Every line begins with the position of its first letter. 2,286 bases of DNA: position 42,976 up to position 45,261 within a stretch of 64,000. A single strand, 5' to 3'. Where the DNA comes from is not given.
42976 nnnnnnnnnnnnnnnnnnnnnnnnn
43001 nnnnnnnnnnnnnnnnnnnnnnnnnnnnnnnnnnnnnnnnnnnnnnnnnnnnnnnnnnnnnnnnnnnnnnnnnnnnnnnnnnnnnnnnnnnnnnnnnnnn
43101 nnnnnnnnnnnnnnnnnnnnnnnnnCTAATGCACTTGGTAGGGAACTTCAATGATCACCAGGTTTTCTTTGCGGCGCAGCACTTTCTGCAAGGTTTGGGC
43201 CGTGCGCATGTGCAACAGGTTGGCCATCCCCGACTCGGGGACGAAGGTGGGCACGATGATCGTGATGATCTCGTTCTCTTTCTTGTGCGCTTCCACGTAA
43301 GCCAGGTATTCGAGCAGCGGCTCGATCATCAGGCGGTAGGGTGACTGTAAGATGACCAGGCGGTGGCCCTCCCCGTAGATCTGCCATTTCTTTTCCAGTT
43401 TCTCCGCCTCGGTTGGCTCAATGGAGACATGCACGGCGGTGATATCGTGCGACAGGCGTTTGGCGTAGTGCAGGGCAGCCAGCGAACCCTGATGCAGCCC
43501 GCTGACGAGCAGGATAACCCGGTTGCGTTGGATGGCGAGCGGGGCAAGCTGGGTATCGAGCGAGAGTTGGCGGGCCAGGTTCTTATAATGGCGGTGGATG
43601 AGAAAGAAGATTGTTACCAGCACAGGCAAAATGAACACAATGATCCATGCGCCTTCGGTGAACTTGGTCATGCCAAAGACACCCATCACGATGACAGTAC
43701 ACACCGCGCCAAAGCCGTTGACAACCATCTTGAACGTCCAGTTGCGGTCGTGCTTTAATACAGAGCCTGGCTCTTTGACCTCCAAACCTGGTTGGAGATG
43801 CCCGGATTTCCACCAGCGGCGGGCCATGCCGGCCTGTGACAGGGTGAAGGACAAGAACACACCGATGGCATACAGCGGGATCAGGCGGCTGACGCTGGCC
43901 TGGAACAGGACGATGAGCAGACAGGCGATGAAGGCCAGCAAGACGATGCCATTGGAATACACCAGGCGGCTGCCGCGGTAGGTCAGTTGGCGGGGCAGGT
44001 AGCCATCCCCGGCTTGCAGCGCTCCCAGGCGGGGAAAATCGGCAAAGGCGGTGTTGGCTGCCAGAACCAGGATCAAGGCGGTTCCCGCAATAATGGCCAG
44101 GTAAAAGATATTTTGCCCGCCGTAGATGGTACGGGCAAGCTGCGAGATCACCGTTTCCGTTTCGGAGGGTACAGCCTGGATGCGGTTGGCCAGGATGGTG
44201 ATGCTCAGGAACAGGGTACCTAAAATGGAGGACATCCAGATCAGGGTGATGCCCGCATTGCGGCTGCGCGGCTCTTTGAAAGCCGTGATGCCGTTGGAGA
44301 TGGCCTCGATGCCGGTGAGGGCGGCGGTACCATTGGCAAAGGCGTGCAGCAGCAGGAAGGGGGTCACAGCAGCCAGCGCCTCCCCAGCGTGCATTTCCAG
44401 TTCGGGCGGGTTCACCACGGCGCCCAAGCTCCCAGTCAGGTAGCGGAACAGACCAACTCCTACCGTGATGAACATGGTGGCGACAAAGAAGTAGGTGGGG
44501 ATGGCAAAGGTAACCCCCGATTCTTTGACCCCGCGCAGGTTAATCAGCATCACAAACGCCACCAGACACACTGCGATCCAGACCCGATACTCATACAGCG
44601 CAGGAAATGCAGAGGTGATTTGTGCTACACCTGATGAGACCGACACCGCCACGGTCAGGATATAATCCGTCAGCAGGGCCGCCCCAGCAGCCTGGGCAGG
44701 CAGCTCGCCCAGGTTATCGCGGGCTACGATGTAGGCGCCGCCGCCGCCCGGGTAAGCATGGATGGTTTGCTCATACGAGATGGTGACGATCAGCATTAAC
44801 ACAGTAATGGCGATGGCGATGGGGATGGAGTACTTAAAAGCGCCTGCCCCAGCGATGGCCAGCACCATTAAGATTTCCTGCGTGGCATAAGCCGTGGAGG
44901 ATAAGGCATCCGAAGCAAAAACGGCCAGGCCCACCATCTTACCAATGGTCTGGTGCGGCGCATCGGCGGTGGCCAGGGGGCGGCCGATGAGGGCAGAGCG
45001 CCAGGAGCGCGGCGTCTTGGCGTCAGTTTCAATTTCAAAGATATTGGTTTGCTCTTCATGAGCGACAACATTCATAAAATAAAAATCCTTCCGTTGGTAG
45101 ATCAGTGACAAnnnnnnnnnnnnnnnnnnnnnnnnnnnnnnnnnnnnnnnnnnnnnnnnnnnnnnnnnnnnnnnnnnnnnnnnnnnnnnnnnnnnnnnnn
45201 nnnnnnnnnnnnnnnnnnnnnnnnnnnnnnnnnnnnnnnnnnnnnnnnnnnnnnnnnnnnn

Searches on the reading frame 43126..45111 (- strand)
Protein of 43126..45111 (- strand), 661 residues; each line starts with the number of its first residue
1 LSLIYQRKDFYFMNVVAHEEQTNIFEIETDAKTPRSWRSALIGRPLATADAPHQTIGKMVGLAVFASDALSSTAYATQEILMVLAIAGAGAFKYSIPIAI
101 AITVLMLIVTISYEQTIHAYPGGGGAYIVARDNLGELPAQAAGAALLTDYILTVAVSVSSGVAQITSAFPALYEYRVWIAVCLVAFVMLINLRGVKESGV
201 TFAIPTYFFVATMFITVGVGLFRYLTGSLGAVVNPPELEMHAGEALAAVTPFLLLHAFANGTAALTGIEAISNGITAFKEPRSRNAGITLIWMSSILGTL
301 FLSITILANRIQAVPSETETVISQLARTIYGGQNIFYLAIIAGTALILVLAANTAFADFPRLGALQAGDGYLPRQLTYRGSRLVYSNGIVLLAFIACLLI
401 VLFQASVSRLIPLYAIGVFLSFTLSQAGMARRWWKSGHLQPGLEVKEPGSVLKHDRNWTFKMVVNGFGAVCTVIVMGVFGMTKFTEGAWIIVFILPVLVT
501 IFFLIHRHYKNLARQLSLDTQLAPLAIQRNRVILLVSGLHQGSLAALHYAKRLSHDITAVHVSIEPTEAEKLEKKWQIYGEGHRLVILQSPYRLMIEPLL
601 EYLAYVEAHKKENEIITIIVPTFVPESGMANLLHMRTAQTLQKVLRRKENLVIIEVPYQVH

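Call 16: search_protein_families(library=pfam, proteins=[window:43126-45111:-], max_evalue=0.001)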
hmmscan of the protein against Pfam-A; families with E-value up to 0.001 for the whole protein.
window:43126-45111:- (661 aa): 1 family
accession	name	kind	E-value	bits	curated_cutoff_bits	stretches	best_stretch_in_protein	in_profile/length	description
PF13520.12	AA_permease_2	-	8.5e-31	107.7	27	1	65-480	10-405/427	Amino acid permease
